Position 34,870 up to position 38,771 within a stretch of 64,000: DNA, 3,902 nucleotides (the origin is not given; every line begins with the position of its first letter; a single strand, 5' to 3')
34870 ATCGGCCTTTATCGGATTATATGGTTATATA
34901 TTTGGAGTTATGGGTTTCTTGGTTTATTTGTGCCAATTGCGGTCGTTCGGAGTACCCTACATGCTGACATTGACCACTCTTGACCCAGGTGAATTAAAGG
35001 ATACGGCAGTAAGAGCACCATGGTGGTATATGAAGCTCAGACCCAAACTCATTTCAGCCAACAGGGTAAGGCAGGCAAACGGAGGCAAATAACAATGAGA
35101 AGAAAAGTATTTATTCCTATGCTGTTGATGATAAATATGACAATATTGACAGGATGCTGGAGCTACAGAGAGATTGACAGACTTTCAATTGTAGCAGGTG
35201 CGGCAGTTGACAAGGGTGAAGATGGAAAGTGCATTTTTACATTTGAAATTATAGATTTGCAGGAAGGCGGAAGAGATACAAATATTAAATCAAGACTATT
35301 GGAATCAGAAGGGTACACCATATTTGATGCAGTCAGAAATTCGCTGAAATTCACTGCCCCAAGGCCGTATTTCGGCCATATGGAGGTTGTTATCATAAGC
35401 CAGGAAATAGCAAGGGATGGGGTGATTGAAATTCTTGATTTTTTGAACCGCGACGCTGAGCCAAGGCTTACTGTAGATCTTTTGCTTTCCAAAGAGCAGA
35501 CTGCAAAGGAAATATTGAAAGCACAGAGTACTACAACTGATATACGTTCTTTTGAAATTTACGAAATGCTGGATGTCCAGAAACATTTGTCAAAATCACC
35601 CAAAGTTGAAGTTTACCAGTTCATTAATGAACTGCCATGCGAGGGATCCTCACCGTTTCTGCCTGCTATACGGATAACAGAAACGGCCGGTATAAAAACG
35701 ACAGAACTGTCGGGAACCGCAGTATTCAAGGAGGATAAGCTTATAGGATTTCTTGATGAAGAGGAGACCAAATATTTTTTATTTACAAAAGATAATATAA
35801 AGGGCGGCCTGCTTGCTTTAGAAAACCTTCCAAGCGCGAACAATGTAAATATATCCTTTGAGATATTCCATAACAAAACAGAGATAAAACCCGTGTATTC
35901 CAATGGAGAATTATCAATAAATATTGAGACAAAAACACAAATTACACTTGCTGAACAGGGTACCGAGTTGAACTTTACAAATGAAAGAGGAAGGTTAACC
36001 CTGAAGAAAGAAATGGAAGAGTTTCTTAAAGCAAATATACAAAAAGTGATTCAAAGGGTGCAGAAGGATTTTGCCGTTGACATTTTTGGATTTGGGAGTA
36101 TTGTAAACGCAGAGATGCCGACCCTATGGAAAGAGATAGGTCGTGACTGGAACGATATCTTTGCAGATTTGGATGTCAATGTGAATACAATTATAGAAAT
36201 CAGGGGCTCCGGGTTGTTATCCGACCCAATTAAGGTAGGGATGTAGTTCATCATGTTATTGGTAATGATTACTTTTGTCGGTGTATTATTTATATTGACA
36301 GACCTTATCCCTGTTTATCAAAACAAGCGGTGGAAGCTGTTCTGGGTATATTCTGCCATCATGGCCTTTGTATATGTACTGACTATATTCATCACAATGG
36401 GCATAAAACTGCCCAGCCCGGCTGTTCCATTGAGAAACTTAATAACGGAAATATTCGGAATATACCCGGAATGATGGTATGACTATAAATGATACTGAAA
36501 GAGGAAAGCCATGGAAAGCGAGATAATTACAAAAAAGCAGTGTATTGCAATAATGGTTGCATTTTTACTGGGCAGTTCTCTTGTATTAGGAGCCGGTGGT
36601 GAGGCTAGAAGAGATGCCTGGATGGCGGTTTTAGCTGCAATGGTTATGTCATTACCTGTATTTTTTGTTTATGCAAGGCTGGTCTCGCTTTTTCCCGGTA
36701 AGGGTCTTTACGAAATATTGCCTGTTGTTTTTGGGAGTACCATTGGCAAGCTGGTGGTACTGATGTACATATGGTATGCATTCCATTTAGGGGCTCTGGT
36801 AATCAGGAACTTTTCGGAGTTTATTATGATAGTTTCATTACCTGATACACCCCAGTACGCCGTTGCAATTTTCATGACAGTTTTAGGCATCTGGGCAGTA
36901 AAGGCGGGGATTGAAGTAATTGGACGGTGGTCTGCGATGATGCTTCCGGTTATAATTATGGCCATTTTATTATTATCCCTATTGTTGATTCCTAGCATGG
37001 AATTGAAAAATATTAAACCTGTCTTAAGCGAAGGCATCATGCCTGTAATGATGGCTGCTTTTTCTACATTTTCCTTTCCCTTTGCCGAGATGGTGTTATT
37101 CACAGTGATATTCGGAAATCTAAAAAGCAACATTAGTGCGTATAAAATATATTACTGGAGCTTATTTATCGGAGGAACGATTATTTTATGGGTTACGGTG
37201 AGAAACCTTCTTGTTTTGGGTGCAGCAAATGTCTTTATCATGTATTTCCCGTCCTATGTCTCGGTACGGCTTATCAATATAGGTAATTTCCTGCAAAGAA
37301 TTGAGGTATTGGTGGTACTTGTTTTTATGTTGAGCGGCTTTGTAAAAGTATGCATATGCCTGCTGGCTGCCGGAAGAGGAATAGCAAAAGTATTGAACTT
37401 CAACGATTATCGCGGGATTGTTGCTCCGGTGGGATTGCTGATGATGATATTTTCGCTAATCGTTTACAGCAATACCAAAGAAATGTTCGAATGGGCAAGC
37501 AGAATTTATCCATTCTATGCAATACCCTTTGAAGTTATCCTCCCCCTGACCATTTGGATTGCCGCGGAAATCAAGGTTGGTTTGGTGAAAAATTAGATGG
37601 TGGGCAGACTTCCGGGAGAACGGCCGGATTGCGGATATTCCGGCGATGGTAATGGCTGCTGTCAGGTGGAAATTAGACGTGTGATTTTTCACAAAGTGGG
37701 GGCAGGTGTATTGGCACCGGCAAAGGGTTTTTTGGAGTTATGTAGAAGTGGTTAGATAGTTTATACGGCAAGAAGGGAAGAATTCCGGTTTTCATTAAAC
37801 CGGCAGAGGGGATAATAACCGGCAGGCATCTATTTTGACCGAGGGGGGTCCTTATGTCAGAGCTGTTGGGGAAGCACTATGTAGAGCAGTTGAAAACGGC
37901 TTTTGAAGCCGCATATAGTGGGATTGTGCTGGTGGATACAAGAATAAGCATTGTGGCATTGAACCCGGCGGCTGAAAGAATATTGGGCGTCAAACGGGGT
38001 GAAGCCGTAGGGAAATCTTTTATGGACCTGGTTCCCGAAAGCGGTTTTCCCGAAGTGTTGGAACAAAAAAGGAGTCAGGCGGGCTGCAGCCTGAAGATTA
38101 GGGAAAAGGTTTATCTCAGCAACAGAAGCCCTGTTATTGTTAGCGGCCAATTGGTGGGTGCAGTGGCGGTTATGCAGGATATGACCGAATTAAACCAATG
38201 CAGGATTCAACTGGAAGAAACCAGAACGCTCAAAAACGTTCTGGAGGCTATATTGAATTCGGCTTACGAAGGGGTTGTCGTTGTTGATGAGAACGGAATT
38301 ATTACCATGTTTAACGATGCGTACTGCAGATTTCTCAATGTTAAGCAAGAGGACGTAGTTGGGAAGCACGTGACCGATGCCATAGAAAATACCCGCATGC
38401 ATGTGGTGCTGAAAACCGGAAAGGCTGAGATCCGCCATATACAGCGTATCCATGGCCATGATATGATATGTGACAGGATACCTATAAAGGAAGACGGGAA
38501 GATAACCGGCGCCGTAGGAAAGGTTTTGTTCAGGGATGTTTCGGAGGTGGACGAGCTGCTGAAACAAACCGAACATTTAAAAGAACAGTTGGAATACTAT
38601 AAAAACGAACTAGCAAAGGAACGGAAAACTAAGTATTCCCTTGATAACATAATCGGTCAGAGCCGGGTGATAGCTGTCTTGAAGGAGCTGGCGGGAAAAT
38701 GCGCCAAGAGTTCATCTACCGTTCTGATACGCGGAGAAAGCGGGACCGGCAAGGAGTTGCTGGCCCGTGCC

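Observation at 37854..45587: Complete 3-hydroxybutyrate/acetoacetate catabolic operon driven by a perfect sigma-54 promoter with a PAS-domain activator and palindromic UAS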

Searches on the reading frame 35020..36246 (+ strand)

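Call 3: search_protein_families(library=pfam, proteins=[window:35020-36246:+])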
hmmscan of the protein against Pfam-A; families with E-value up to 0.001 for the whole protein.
window:35020-36246:+ (408 aa): 2 families
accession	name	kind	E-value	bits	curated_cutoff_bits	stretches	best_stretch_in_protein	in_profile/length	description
PF25198.1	Spore_GerAC_N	-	7.1e-42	143.6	27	1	49-219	2-176/176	Spore germination protein N-terminal domain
PF05504.16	Spore_GerAC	-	6e-39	134.3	23.6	1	231-398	1-167/167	Spore germination B3/ GerAC like, C-terminal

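Call 4: search_protein_families(library=ncbifam, proteins=[window:35020-36246:+])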
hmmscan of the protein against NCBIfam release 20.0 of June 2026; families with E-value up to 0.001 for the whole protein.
window:35020-36246:+ (408 aa): 2 families
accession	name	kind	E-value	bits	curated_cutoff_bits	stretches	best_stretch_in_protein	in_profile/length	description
TIGR02887.1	spore_ger_x_C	subfamily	1.3e-85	287.6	163.25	1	34-400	6-370/371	Ger(x)C family spore germination protein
NF052517.1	SpGerGerXC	equivalog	9.3e-11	41.7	500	1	34-305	5-285/300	spore germination protein GerXC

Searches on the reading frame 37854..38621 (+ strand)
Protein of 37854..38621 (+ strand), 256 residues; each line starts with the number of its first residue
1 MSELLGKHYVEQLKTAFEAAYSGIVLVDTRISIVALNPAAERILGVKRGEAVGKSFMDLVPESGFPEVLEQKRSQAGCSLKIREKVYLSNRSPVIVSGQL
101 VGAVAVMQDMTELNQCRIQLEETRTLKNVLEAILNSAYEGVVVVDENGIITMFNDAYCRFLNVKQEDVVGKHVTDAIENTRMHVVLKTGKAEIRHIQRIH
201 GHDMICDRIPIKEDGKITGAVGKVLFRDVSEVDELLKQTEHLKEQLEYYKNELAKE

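Call 65: search_solved_structures(query=window:37854-38621:+, max_evalue=0.01, show_alignments=0)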
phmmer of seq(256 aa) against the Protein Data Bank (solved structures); distinct sequences matched with E-value up to 0.01: 13.
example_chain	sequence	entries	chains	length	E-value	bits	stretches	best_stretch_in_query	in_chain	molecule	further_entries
8bjp_AAA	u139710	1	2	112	2.6e-12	49.9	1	122-222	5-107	cytoplasmic PAS domain of CitA from Geobacillus thermodenitrificans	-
5fq1_A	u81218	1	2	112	1.3e-11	47.6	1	122-222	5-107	HISTIDINE KINASE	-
2w0n_A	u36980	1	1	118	1.6e-06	31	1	122-228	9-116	SENSOR PROTEIN DCUS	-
4i5s_A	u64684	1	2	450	0.00054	22.7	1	107-211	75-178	Putative histidine kinase CovS; VicK-like protein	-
4mn5_A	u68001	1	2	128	0.00055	22.7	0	123-175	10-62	Sensor protein kinase WalK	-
1s66_L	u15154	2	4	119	0.0012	21.6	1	16-71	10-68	Hypothetical protein yddU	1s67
7duc_A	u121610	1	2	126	0.0015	21.2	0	123-176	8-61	Sensor protein kinase WalK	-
1v9y_A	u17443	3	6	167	0.0024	20.6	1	16-70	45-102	Heme pas sensor protein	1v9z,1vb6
9qq6_A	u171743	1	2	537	0.0066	19.1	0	17-167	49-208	histidine kinase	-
9cmf_A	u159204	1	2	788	0.0081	18.8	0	16-67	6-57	Oxygen sensor protein DosP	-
9cdr_A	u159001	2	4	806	0.0082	18.8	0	16-67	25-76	Oxygen sensor protein DosP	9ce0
9clo_A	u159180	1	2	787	0.0085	18.8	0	16-66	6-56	Oxygen sensor protein DosP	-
9bgv_A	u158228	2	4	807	0.0086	18.7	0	16-66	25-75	Oxygen sensor protein DosP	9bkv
